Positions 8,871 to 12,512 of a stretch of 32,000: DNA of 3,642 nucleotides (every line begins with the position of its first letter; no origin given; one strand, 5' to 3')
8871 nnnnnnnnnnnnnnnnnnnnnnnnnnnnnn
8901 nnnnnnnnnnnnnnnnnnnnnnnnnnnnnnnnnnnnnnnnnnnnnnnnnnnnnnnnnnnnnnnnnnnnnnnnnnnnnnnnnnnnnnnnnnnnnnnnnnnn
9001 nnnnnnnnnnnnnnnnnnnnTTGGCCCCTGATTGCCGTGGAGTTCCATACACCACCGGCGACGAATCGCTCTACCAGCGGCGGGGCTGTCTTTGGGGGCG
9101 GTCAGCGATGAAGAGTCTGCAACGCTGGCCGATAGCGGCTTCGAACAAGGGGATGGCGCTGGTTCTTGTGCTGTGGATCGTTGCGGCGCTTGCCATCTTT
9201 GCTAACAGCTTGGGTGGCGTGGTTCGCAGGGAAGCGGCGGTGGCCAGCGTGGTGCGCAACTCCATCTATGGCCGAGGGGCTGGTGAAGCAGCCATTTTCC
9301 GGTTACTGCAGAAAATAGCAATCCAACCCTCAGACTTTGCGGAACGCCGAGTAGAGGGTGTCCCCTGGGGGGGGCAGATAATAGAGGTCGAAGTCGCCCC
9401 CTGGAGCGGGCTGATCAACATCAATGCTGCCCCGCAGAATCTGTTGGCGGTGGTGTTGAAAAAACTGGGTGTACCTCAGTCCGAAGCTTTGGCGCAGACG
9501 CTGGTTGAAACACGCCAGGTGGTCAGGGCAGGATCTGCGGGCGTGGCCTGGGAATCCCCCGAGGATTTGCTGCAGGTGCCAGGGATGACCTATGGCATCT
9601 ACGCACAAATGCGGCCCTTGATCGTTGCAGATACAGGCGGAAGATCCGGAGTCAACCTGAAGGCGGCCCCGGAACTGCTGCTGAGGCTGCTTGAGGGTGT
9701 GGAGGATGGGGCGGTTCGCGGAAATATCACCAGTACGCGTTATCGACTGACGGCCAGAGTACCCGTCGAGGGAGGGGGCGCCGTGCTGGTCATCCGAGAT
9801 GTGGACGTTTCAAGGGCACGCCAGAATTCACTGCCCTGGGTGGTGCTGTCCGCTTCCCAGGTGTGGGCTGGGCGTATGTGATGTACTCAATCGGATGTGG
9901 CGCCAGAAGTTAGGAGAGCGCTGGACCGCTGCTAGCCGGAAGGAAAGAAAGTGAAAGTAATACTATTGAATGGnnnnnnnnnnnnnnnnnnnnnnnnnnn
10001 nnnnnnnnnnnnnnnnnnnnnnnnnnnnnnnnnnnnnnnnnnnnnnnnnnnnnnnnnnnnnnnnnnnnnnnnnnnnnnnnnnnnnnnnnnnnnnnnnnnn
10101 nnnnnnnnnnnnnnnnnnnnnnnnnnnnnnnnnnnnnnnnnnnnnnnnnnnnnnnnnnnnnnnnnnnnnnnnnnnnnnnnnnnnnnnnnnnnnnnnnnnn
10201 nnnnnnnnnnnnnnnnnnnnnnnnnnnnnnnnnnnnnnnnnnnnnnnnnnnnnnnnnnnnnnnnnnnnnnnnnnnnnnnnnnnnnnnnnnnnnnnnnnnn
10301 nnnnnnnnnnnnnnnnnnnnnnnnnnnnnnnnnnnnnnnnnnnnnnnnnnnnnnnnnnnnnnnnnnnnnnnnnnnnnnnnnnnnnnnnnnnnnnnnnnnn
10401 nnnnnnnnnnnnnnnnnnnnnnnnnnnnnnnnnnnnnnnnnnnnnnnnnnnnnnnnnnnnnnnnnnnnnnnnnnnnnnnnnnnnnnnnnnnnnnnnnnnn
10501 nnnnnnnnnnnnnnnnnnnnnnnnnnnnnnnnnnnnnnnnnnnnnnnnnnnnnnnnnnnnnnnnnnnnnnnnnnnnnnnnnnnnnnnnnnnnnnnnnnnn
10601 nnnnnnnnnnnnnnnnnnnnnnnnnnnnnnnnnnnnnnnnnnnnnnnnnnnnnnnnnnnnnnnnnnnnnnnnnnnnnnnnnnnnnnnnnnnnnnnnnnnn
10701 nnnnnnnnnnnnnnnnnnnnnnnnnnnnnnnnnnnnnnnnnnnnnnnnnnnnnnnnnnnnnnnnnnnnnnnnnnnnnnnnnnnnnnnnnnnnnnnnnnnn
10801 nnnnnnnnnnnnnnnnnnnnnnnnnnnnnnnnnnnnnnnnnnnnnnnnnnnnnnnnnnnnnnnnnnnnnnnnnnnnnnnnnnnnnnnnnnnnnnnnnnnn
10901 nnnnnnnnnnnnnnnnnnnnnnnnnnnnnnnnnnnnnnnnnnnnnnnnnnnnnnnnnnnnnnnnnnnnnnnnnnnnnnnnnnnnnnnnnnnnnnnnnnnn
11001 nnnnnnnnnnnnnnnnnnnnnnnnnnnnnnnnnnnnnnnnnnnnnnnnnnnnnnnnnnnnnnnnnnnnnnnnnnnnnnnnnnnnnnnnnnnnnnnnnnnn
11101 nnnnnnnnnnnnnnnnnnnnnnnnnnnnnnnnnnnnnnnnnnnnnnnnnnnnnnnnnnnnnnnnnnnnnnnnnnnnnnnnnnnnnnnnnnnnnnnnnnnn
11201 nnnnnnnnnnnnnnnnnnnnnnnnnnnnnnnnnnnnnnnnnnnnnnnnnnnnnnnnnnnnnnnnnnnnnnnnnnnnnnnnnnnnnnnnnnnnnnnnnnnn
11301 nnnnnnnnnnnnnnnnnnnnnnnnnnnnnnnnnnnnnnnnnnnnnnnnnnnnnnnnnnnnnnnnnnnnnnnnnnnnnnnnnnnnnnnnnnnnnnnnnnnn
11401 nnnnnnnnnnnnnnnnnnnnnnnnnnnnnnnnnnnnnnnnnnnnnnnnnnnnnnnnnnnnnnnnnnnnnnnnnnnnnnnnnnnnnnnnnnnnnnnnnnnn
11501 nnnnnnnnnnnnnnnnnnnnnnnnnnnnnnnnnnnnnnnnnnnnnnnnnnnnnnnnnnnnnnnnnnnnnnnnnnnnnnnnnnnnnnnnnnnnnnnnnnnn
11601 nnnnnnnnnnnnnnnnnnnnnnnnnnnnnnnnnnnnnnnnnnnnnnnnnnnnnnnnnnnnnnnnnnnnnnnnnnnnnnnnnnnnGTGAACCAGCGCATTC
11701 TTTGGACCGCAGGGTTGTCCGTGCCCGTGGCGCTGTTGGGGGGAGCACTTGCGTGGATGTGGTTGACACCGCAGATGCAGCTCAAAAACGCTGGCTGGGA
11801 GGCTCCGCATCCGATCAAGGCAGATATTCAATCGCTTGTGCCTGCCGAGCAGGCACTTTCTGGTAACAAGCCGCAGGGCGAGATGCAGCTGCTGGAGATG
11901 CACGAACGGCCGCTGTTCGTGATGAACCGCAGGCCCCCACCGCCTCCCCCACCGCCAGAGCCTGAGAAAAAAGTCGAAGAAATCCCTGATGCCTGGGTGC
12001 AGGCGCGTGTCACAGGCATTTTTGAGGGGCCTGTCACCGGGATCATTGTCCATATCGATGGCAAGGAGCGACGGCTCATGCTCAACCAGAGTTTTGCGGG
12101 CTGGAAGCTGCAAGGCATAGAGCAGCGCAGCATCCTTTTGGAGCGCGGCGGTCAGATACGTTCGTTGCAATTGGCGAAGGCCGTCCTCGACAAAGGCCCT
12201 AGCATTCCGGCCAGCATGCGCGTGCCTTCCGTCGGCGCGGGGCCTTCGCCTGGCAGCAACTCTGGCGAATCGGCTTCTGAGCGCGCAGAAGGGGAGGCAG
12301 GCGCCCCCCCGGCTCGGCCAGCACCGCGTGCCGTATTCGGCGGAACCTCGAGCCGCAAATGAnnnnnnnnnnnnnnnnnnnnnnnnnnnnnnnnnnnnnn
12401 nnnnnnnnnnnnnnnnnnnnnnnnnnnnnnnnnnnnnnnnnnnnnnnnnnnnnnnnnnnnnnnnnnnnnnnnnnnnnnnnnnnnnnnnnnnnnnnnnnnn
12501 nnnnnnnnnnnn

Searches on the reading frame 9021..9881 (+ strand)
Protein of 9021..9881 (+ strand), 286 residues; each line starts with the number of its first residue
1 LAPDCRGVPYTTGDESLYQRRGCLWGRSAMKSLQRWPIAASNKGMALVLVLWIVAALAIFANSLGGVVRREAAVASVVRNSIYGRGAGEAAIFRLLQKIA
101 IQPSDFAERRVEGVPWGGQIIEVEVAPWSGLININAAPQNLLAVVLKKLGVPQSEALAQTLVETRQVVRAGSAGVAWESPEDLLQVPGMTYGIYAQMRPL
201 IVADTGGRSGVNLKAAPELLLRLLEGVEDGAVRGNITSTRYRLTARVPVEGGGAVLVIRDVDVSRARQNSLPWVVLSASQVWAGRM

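Call 7: search_protein_families(library=pfam, proteins=[window:9021-9881:+], max_evalue=0.001)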
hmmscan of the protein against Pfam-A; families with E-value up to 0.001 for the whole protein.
window:9021-9881:+ (286 aa): 0 families

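Call 62: search_protein_families(library=pfam, proteins=[window:9108-9881:+], max_evalue=1)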
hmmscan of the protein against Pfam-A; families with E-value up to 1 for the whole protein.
window:9108-9881:+ (257 aa): 4 families
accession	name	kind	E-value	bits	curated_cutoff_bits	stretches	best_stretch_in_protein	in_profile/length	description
PF03934.19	T2SSK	-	0.0036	18.1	24.2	1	103-161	1-48/63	Type II secretion system (T2SS), protein K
PF12836.13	HHH_3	-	0.0048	17.4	27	1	102-172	5-64/65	Helix-hairpin-helix motif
PF21687.3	T2SSK_1st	-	0.14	13.4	26.2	0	144-174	74-104/107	Type II secretion system (T2SS), protein K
PF14341.11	PilX_N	-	0.22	12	25.5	1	14-64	1-51/51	PilX N-terminal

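Call 95: search_protein_families(library=ncbifam, proteins=[window:9108-9881:+], max_evalue=0.001)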
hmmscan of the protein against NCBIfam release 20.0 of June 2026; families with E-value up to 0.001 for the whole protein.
window:9108-9881:+ (257 aa): 1 family
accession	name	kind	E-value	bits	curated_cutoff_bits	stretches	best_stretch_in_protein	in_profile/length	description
NF037980.1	T2SS_GspK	equivalog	2.9e-07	30.3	130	0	147-197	179-228/307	type II secretion system minor pseudopilin GspK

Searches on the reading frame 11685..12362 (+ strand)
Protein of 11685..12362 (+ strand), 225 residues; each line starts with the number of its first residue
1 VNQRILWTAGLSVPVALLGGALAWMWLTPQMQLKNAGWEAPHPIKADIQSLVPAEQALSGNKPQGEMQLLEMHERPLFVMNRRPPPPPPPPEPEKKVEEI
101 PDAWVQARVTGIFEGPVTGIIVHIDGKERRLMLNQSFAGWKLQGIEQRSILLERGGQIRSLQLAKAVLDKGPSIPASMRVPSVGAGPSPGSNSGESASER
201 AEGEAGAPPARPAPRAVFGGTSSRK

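Call 8: search_protein_families(library=pfam, proteins=[window:11685-12362:+], max_evalue=0.001)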
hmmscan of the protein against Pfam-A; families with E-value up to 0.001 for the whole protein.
window:11685-12362:+ (225 aa): 0 families

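Call 62: search_protein_families(library=pfam, proteins=[window:11685-12362:+], max_evalue=1)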
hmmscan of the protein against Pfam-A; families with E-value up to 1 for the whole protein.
window:11685-12362:+ (225 aa): 2 families
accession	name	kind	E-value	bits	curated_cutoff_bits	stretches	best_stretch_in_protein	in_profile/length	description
PF11356.14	T2SSC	-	0.0048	17.2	27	1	13-163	5-141/141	Type II secretion system protein C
PF23893.1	Y4YQ_C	-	0.026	14.8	27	1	139-158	31-50/53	Uncharacterised protein Y4YQ C-terminal domain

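Call 95: search_protein_families(library=ncbifam, proteins=[window:11685-12362:+], max_evalue=0.001)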
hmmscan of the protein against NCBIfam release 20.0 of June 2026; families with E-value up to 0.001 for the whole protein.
window:11685-12362:+ (225 aa): 1 family
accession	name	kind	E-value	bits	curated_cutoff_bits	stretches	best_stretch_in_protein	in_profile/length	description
NF041616.1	T2SS_C_SYNERG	exception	0.00079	18.8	200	1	114-179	100-167/296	type II secretion system protein GspC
